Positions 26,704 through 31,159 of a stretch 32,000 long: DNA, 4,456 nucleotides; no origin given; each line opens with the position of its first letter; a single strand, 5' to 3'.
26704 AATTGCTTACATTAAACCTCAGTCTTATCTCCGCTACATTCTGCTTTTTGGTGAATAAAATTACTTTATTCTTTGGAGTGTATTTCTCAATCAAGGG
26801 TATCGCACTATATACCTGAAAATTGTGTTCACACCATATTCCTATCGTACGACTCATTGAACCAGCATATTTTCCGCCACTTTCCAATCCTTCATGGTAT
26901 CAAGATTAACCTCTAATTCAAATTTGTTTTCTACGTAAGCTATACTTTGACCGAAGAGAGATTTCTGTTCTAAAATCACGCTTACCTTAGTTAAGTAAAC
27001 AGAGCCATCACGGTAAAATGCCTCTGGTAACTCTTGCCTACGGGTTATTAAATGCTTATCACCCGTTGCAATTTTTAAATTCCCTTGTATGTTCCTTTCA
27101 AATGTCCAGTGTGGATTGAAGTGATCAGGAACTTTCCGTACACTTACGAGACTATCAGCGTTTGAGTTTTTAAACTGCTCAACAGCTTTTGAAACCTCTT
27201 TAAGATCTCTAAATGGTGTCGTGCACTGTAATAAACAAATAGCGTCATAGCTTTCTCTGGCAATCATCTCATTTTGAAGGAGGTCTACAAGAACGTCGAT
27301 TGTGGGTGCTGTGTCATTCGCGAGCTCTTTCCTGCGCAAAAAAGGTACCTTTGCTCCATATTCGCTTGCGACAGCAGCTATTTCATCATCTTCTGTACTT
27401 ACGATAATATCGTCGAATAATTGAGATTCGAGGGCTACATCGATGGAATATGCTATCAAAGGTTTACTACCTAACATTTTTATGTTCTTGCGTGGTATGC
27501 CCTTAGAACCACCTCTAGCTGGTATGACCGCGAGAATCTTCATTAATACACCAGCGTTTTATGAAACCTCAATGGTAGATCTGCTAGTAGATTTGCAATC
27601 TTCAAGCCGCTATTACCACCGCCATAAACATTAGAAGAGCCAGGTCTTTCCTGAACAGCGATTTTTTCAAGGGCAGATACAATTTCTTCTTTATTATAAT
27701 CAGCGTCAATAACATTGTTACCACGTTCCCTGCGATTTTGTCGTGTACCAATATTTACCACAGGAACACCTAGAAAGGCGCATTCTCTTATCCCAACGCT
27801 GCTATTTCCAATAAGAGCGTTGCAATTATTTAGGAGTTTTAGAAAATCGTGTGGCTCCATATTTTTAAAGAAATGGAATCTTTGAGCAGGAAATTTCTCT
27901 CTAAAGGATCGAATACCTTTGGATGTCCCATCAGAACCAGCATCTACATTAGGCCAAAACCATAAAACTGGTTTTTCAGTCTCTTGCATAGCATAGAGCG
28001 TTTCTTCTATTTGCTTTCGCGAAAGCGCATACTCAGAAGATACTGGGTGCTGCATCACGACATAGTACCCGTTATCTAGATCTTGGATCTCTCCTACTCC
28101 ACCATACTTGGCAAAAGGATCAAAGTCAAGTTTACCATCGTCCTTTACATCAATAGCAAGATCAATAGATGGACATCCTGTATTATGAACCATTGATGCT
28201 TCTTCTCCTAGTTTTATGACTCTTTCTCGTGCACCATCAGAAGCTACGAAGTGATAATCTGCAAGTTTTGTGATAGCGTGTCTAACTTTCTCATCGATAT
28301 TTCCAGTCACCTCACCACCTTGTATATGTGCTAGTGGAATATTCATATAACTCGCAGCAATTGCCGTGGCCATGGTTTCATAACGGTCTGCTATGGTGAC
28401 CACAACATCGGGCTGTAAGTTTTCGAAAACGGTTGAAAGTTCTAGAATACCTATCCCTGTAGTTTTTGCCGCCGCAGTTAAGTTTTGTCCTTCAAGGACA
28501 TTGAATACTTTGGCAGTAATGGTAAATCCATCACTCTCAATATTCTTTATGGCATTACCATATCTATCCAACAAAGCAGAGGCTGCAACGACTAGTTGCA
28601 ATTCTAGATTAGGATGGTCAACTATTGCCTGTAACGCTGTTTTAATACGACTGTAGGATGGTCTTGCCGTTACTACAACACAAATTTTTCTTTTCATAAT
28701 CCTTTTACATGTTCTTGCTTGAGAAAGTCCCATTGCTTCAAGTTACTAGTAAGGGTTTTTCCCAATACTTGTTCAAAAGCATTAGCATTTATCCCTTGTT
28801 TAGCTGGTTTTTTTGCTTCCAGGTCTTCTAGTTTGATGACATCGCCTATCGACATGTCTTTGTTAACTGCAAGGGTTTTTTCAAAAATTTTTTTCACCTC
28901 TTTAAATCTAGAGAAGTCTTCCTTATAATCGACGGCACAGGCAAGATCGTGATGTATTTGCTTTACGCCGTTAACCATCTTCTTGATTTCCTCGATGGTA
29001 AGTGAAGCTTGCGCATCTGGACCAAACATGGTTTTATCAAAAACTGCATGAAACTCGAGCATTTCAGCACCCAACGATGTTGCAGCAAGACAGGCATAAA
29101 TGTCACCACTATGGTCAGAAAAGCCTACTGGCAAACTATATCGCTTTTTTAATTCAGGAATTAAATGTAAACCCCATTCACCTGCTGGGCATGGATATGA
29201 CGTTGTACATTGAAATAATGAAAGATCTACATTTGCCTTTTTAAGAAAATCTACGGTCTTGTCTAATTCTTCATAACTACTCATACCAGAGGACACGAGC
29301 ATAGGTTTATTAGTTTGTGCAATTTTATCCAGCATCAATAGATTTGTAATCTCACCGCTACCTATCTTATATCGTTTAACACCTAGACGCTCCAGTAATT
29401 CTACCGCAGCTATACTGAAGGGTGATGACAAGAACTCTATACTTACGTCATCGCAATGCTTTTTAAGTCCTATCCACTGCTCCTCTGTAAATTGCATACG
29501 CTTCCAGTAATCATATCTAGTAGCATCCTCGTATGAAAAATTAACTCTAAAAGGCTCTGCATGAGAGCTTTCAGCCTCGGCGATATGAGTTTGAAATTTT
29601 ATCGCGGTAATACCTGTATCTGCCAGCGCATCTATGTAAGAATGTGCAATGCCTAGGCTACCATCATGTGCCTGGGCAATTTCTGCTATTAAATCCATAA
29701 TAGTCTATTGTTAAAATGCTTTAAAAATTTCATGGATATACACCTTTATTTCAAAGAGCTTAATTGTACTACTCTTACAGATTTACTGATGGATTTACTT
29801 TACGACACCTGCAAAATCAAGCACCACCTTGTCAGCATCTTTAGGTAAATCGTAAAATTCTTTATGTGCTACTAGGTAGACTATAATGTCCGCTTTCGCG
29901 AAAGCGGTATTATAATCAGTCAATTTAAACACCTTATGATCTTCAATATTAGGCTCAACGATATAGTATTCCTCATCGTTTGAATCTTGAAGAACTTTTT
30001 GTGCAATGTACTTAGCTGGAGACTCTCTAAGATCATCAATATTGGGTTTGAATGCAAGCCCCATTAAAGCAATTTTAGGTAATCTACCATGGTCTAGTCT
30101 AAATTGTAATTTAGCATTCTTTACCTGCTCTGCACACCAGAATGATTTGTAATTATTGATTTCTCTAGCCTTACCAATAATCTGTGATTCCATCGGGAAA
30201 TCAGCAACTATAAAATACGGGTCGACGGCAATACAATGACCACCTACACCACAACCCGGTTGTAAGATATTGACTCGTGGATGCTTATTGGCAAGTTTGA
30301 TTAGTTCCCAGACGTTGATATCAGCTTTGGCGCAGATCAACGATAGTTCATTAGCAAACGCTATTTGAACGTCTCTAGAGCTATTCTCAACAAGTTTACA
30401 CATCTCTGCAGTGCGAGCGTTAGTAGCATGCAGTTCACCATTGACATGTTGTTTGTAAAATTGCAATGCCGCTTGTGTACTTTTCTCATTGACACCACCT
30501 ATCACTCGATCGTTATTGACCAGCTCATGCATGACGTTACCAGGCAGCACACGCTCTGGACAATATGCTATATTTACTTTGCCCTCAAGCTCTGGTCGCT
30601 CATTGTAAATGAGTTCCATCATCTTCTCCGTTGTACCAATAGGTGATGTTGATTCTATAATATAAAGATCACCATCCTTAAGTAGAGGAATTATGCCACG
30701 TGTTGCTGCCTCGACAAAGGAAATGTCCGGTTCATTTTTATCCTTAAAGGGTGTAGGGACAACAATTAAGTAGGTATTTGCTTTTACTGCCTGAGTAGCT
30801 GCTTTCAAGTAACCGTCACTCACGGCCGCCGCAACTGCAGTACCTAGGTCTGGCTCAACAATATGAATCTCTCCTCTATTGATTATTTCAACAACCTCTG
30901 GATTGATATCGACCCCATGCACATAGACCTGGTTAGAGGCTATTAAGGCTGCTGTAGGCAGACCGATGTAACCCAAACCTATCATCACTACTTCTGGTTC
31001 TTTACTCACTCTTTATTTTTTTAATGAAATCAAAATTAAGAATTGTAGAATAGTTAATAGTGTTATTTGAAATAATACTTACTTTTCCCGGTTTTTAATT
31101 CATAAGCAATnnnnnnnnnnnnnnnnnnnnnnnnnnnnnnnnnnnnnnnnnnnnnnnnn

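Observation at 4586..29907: Iterated 14-nt palindrome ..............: five exact copies inside five unrelated genes, read in all three codon phases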

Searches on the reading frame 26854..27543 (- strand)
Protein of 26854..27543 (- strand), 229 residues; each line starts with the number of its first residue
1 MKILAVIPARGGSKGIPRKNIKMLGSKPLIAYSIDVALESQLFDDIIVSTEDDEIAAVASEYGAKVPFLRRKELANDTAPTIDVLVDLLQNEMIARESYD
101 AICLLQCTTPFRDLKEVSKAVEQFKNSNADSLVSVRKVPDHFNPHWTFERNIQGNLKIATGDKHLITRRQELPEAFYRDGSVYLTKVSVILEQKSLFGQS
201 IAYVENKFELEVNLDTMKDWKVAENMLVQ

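Call 56: search_protein_families(library=pfam, proteins=[window:26854-27543:-], max_evalue=0.00001)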
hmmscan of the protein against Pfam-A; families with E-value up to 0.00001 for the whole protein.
window:26854-27543:- (229 aa): 1 family
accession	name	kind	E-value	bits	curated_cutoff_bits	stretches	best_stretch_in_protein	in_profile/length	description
PF02348.25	CTP_transf_3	-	1.3e-26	94.3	22.6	1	5-138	2-128/217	Cytidylyltransferase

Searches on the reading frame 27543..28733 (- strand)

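Call 6: search_protein_families(library=pfam, proteins=[window:27543-28733:-])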
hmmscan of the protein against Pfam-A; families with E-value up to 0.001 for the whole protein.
window:27543-28733:- (396 aa): 1 family
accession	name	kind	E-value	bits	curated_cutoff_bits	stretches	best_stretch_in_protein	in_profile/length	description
PF02350.25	Epimerase_2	-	3.3e-69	233.8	30.6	1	36-383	2-346/347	UDP-N-acetylglucosamine 2-epimerase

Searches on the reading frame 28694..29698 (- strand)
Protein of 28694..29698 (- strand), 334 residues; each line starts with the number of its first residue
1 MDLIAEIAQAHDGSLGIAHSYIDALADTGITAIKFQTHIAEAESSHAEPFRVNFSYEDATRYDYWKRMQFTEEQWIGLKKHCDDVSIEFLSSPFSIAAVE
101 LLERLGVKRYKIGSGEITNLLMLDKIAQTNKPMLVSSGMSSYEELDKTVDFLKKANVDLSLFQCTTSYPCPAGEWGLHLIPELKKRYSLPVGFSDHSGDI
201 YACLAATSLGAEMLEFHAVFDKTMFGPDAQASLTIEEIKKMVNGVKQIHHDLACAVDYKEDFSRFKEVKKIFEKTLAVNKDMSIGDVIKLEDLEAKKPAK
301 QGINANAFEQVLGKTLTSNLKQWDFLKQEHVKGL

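Call 56: search_protein_families(library=pfam, proteins=[window:28694-29698:-], max_evalue=0.00001)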
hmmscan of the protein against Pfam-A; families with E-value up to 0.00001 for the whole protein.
window:28694-29698:- (334 aa): 1 family
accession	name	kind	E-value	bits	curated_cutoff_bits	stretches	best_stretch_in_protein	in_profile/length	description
PF03102.20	NeuB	-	3.2e-68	230.2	22.1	1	22-252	2-236/241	NeuB family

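Call 62: find_encoding_contigs(protein=window:28694-29698:-, flank=10000, max_places=5)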
Protein window:28694-29698:- (334 aa): no gene with exactly this product is on record in the collection.

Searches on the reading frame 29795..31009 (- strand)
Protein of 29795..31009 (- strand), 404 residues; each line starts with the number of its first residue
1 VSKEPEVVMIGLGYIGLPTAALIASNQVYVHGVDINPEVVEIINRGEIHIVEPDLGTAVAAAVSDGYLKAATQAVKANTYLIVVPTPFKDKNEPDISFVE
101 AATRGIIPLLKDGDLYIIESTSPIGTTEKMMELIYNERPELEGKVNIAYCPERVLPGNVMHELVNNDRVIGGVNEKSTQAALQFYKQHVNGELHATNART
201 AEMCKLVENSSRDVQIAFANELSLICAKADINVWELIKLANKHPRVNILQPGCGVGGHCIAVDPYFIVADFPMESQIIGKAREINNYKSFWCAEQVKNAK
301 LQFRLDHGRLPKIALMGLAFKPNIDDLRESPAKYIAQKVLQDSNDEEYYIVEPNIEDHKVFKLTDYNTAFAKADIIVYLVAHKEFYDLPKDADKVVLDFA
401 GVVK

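Call 6: search_protein_families(library=pfam, proteins=[window:29795-31009:-])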
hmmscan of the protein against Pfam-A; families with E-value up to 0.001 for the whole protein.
window:29795-31009:- (404 aa): 4 families
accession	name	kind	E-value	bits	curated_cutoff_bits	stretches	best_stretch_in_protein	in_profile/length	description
PF03721.20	UDPG_MGDP_dh_N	-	4.6e-49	167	27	1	7-182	3-184/187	UDP-glucose/GDP-mannose dehydrogenase family, NAD binding domain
PF00984.24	UDPG_MGDP_dh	-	1.1e-25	89.9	25.4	1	199-286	1-93/94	UDP-glucose/GDP-mannose dehydrogenase family, central domain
PF03720.21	UDPG_MGDP_dh_C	-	8.9e-14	52.2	30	1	314-402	1-100/103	UDP-glucose/GDP-mannose dehydrogenase family, UDP binding domain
PF03446.21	NAD_binding_2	-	0.00037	21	21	0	7-133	2-106/161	NAD binding domain of 6-phosphogluconate dehydrogenase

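Call 18: find_encoding_contigs(protein=window:29795-31009:-, flank=10000, max_places=6)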
Protein window:29795-31009:- (404 aa): no gene with exactly this product is on record in the collection.

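Call 33: find_related_loci(query=window:29795-31009:-, collection=metagenome_contigs, flank=10000)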
Query window:29795-31009:- (404 aa) in metagenome_contigs; peptide patterns used: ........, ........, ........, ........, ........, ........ (x = any residue, [..] = any of these).
600 stretches matched a pattern (row limit reached: there are more); 591 encode a relative of the query (tblastn E <= 1e-3); the best 80 are kept; 80 distinct loci.
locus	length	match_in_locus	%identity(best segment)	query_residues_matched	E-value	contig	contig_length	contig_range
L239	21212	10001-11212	88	1-404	0e+0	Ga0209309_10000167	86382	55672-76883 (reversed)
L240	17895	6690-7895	83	1-402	0e+0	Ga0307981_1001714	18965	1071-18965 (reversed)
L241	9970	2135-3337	84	4-404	0e+0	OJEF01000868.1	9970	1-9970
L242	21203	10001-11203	84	4-404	0e+0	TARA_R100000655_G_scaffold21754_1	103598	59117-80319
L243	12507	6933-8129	83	5-403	0e+0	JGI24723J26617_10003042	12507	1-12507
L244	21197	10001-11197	81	4-402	0e+0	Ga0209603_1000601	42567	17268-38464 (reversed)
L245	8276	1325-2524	81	4-403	0e+0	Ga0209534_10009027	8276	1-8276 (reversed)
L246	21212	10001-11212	81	1-404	0e+0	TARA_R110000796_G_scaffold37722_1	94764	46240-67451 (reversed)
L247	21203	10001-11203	84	4-404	0e+0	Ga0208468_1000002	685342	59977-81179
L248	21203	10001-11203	81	4-404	0e+0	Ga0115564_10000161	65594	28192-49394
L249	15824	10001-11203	81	4-404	0e+0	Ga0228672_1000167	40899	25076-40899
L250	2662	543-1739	81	4-402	0e+0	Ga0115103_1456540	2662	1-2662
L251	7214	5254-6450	81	4-402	0e+0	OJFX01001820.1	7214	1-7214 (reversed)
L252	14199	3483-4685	81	1-401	0e+0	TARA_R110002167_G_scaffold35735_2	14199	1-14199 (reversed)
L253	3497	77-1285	79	1-403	0e+0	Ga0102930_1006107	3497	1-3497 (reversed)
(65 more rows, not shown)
